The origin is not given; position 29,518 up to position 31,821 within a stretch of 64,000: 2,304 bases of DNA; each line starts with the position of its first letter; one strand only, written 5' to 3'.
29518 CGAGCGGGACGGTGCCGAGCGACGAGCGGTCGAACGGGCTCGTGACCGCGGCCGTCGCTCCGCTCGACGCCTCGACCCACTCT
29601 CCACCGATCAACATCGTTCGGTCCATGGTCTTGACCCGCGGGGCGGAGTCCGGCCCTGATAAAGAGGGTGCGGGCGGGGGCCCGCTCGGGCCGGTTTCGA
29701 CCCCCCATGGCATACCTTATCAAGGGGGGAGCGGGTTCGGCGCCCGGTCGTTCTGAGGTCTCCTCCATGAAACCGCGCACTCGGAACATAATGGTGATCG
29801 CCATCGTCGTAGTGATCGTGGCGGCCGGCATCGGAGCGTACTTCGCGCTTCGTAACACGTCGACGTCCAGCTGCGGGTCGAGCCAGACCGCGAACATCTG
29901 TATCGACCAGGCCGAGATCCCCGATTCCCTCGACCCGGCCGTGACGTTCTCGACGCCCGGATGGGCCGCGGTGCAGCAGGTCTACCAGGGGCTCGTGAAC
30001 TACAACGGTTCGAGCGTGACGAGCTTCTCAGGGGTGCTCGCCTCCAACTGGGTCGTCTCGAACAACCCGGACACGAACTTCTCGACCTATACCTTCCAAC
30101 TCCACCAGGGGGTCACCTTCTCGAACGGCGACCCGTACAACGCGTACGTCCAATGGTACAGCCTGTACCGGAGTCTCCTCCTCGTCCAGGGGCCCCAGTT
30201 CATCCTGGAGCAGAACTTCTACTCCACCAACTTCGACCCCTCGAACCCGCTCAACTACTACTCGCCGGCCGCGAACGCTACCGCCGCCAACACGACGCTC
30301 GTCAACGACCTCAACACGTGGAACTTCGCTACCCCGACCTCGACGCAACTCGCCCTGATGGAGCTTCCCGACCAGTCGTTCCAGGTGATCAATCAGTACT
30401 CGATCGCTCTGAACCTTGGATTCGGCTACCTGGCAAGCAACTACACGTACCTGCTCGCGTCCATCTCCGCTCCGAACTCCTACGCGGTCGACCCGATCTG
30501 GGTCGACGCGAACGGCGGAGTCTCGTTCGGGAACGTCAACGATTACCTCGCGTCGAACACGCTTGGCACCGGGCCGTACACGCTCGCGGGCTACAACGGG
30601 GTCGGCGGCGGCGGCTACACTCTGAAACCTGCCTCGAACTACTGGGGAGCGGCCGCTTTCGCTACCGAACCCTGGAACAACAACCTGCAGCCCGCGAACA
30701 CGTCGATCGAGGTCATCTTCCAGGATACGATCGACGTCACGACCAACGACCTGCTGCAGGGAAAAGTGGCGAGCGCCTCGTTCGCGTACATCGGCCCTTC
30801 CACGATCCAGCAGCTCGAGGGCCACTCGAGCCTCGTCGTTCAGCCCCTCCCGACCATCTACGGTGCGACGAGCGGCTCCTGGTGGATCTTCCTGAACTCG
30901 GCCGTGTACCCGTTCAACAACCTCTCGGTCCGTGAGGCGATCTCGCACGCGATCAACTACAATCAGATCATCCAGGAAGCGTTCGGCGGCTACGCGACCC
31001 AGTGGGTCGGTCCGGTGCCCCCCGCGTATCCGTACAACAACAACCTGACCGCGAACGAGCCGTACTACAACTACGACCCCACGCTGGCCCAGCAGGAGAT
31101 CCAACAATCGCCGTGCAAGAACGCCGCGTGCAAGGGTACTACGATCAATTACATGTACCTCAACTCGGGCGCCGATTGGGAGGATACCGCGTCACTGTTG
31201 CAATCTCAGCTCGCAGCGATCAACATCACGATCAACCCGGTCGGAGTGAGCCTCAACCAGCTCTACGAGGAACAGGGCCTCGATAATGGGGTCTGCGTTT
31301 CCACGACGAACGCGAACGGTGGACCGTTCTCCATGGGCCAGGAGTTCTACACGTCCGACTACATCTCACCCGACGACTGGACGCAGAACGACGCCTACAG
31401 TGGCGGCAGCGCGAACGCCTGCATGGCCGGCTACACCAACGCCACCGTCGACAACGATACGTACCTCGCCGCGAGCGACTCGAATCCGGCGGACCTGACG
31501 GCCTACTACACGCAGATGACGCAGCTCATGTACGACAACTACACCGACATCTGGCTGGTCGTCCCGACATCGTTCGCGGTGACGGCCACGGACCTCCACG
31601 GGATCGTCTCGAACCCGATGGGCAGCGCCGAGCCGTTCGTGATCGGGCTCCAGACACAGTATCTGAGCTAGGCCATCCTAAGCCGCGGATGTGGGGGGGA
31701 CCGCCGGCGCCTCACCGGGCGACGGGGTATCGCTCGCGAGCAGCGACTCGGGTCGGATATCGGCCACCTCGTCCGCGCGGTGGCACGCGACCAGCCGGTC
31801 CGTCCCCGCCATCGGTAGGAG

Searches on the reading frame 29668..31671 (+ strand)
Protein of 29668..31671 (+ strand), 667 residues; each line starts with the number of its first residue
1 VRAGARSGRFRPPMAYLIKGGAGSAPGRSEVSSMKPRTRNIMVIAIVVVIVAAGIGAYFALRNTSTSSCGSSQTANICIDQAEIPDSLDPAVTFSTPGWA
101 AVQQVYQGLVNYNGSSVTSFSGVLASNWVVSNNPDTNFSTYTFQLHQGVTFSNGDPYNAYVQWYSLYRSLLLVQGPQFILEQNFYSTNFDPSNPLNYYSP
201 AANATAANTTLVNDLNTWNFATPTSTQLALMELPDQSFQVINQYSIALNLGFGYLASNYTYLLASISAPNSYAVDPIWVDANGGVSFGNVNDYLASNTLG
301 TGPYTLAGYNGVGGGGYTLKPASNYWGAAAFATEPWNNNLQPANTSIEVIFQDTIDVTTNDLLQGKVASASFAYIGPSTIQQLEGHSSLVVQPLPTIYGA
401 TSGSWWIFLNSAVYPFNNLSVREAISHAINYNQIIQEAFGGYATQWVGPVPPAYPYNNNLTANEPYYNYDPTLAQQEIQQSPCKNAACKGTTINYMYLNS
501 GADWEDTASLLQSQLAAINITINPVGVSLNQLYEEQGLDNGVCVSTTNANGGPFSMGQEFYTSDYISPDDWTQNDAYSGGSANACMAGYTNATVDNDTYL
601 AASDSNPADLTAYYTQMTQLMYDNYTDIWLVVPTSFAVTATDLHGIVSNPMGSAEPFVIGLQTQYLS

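Call 80: search_protein_families(library=pfam, proteins=[window:29668-31671:+], max_evalue=0.001)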
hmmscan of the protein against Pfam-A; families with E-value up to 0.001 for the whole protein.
window:29668-31671:+ (667 aa): 1 family
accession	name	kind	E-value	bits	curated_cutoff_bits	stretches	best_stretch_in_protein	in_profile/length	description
PF00496.27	SBP_bac_5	-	1.5e-40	139.9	32.4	1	123-577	5-362/368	Bacterial extracellular solute-binding proteins, family 5 Middle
